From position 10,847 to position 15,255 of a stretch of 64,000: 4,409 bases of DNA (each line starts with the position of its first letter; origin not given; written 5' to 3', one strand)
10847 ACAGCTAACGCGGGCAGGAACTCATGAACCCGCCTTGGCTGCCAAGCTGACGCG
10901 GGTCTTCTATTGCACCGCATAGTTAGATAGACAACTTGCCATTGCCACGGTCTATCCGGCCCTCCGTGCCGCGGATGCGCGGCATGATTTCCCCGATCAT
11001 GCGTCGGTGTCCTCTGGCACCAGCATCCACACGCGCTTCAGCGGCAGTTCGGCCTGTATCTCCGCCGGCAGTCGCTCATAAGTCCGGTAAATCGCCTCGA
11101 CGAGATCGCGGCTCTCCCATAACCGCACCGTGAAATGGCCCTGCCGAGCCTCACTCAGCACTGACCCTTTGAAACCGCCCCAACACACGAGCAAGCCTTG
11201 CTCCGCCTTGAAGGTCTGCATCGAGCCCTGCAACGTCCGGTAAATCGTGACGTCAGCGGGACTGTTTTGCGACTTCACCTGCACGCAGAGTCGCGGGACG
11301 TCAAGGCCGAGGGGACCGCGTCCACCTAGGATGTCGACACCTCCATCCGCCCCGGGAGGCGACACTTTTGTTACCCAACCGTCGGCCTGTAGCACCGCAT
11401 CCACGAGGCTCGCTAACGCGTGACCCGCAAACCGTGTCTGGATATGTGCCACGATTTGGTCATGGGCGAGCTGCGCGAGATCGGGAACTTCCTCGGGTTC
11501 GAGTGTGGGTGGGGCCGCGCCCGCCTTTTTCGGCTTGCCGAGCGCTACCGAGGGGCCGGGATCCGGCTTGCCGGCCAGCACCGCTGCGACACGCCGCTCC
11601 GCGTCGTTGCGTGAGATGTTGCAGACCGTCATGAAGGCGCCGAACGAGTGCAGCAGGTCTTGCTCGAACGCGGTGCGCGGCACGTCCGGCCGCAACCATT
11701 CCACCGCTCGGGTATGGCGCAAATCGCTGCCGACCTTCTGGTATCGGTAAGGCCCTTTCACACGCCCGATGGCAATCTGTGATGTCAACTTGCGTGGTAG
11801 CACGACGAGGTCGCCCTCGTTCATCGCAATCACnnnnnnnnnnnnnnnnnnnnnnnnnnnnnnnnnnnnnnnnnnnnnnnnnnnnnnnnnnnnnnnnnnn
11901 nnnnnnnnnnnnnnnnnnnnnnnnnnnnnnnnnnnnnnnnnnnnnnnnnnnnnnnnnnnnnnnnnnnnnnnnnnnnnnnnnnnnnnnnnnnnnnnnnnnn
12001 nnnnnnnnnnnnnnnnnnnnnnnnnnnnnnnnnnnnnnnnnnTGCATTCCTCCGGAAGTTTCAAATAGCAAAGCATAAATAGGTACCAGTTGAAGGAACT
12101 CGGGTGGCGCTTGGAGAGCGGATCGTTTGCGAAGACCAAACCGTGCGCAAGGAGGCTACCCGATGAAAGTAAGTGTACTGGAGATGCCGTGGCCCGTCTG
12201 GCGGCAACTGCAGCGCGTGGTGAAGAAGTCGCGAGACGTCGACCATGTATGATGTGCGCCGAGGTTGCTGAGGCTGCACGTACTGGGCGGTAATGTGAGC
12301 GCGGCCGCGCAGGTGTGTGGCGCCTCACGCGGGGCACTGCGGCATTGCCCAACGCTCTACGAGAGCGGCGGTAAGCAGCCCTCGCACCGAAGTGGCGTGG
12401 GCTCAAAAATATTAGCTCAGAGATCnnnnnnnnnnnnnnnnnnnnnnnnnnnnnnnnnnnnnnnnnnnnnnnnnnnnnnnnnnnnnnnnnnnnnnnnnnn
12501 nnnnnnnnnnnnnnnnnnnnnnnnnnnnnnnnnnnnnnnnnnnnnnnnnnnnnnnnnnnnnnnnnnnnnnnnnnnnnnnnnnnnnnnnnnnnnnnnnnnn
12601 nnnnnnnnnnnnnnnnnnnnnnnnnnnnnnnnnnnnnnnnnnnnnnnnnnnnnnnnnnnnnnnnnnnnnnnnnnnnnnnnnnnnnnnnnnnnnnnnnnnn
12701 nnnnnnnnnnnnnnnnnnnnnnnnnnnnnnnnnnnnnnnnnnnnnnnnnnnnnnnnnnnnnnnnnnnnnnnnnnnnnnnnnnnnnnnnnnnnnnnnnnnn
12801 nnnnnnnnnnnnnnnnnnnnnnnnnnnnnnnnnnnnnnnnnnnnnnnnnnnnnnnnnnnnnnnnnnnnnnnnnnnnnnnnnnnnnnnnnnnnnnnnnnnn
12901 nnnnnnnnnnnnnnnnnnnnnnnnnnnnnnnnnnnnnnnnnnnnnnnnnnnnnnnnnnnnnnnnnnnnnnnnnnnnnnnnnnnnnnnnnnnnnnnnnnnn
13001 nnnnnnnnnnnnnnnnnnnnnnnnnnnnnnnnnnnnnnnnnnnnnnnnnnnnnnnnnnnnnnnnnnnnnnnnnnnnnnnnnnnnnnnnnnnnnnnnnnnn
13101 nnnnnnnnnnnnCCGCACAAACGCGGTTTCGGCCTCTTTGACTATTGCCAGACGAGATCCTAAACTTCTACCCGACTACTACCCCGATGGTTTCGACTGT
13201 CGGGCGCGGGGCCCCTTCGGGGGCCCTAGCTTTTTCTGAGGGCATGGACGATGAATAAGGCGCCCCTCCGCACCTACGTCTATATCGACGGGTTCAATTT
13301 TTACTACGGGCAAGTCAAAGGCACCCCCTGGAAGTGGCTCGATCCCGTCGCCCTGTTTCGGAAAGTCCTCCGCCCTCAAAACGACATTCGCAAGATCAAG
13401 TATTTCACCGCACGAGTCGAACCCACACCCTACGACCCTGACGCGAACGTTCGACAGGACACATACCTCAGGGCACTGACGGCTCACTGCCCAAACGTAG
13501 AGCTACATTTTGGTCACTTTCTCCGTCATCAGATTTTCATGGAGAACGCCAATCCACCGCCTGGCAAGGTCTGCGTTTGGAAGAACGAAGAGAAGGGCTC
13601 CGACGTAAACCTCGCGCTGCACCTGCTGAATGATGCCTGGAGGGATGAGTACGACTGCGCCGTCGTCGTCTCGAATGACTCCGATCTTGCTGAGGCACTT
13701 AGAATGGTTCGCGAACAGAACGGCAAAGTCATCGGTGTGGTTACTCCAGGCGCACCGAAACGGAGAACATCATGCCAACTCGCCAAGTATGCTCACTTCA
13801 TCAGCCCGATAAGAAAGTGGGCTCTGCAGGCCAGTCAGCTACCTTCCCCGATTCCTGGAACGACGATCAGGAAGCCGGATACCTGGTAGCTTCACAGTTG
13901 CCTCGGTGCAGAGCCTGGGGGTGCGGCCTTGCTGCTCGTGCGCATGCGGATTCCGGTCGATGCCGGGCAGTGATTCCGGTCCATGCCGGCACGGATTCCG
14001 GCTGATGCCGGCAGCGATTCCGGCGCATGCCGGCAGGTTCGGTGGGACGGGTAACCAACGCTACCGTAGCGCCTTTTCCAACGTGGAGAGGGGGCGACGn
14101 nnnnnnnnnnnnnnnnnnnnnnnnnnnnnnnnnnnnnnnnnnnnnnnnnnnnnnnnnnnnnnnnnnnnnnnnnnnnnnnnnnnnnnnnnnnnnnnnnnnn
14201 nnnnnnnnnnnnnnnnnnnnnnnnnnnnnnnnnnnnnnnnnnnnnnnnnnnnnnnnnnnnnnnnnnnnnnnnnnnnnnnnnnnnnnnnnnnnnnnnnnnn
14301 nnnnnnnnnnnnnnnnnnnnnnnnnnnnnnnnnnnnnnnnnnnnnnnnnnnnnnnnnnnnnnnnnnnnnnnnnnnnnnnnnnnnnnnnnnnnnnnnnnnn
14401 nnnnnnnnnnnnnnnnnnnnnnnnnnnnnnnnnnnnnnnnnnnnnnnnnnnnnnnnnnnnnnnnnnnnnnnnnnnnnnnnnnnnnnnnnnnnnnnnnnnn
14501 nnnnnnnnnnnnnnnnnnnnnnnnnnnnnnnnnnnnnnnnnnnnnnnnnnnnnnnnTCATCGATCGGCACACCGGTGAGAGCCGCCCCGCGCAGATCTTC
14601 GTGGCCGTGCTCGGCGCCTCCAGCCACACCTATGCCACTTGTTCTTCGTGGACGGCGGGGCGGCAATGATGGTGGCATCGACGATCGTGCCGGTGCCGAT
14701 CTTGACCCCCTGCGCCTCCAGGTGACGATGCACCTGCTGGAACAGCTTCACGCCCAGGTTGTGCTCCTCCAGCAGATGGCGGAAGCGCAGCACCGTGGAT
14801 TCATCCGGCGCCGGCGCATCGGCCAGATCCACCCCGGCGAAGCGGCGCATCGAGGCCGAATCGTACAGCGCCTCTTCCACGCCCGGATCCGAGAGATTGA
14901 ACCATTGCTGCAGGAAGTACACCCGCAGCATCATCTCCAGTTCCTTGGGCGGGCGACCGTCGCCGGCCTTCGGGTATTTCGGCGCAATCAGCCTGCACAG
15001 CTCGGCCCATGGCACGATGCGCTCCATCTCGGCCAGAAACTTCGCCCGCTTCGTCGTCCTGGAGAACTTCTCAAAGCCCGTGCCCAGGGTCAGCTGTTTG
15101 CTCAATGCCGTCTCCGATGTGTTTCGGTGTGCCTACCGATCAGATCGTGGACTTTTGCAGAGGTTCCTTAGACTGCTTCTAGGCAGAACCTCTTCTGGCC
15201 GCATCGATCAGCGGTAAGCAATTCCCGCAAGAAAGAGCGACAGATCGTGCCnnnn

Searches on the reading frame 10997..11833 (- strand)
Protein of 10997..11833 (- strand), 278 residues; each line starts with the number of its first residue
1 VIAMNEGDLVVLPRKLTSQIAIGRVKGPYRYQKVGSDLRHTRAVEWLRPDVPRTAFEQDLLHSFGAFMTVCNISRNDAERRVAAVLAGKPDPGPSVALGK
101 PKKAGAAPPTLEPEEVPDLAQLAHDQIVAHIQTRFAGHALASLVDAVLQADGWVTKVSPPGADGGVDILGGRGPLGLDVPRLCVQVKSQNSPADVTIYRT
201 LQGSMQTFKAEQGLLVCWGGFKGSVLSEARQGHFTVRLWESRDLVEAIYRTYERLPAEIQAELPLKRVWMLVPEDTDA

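Call 12: search_protein_families(library=pfam, proteins=[window:10997-11833:-], max_evalue=0.01)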
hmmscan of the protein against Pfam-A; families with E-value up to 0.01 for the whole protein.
window:10997-11833:- (278 aa): 1 family
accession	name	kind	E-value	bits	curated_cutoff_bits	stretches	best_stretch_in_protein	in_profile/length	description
PF04471.18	Mrr_cat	-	6.3e-18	65.4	21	1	135-247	4-114/115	Restriction endonuclease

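Call 21: find_encoding_contigs(protein=window:10997-11833:-, flank=10000, max_places=10)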
Protein window:10997-11833:- (278 aa): no gene with exactly this product is on record in the collection.

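Call 43: search_protein_families(library=ncbifam, proteins=[window:10997-11833:-], max_evalue=0.01)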
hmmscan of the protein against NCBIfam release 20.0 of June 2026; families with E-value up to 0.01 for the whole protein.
window:10997-11833:- (278 aa): 1 family
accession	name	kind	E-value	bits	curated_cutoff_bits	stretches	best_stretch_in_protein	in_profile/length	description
NF047379.1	photo_II_Psb32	equivalog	0.0052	16.5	160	1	75-96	140-161/207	photosystem II repair protein Psb32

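Call 44: search_protein_families(library=padloc, proteins=[window:10997-11833:-], max_evalue=0.01)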
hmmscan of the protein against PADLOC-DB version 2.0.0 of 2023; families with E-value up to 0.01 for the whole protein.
window:10997-11833:- (278 aa): 7 families
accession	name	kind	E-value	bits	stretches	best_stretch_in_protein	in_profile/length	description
PDLC04815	PDC-S02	-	3e-113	376.7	1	3-274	72-344/346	-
PDLC04819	PDC-S02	-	1.3e-45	154.1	1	3-270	75-328/334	-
PDLC04806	PDC-S02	-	8.4e-17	59.4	2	139-270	189-322/324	-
PDLC04824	PDC-S02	-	9.7e-12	42.7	1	4-79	80-153/308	-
PDLC04799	PDC-S02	-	2e-07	28.4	1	4-79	80-153/308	-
PDLC04796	PDC-S02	-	0.00016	18.8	1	140-226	252-334/390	-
PDLC03448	REase_II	-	0.0023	14.1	1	17-88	344-418/857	Type II restriction enzyme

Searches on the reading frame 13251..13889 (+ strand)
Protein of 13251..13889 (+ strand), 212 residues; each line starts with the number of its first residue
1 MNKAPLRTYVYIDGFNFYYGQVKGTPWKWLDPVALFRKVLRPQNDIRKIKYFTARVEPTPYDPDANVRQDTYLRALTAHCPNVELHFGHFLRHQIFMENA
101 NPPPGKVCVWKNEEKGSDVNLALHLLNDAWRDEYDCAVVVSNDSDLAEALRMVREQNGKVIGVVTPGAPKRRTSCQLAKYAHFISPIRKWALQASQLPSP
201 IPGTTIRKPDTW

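Call 12: search_protein_families(library=pfam, proteins=[window:13251-13889:+], max_evalue=0.01)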
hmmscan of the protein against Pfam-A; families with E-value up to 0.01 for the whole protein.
window:13251-13889:+ (212 aa): 1 family
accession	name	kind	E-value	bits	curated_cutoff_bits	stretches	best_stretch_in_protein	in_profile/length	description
PF01936.24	NYN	-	1.8e-12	48.4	24.2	1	7-184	1-142/145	NYN domain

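Call 43: search_protein_families(library=ncbifam, proteins=[window:13251-13889:+], max_evalue=0.01)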
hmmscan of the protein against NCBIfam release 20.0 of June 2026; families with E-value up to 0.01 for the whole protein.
window:13251-13889:+ (212 aa): 0 families

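Call 44: search_protein_families(library=padloc, proteins=[window:13251-13889:+], max_evalue=0.01)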
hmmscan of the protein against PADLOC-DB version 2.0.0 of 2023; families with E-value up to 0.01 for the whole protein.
window:13251-13889:+ (212 aa): 1 family
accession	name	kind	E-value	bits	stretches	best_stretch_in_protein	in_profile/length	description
PDLC04163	HEC-09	-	3.8e-45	152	1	7-212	3-202/203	-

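Call 80: search_protein_families(library=phrogs, proteins=[window:13251-13889:+], max_evalue=0.001)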
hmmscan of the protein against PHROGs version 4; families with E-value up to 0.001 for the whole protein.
window:13251-13889:+ (212 aa): 1 family
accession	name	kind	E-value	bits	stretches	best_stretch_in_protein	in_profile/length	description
phrog_7929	-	unknown function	2.4e-58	198.4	1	6-212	4-209/210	-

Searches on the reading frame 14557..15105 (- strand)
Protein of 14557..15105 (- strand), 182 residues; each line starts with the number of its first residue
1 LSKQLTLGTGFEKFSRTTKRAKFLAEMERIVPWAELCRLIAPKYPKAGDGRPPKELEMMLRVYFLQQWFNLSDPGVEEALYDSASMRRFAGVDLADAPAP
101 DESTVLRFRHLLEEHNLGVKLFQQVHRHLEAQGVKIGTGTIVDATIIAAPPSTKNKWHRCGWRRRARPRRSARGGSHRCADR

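Call 70: search_protein_families(library=pfam, proteins=[window:14557-15105:-], max_evalue=0.01)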
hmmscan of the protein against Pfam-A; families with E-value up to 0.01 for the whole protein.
window:14557-15105:- (182 aa): 1 family
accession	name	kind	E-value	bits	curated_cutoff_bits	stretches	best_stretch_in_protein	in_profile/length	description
PF05598.16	DUF772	-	1.3e-23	83.2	23.1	1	50-125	1-74/74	Transposase domain (DUF772)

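Call 79: search_protein_families(library=ncbifam, proteins=[window:14557-15105:-], max_evalue=0.001)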
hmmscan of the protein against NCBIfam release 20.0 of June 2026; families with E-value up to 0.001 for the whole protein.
window:14557-15105:- (182 aa): 4 families
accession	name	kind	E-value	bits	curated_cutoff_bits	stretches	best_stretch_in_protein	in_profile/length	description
NF033581.1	transpos_IS5_4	equivalog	2.5e-47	161.6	140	1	23-158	1-136/285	IS5 family transposase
NF033551.1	transpos_IS1182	equivalog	1e-17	64.2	270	1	27-157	27-156/488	IS1182 family transposase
NF033578.1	transpos_IS5_1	equivalog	4e-10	39.4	275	1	21-146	16-143/419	IS5 family transposase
NF033593.1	transpos_ISNCY_1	equivalog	6.3e-10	38.3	325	1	37-149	30-142/444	ISNCY family transposase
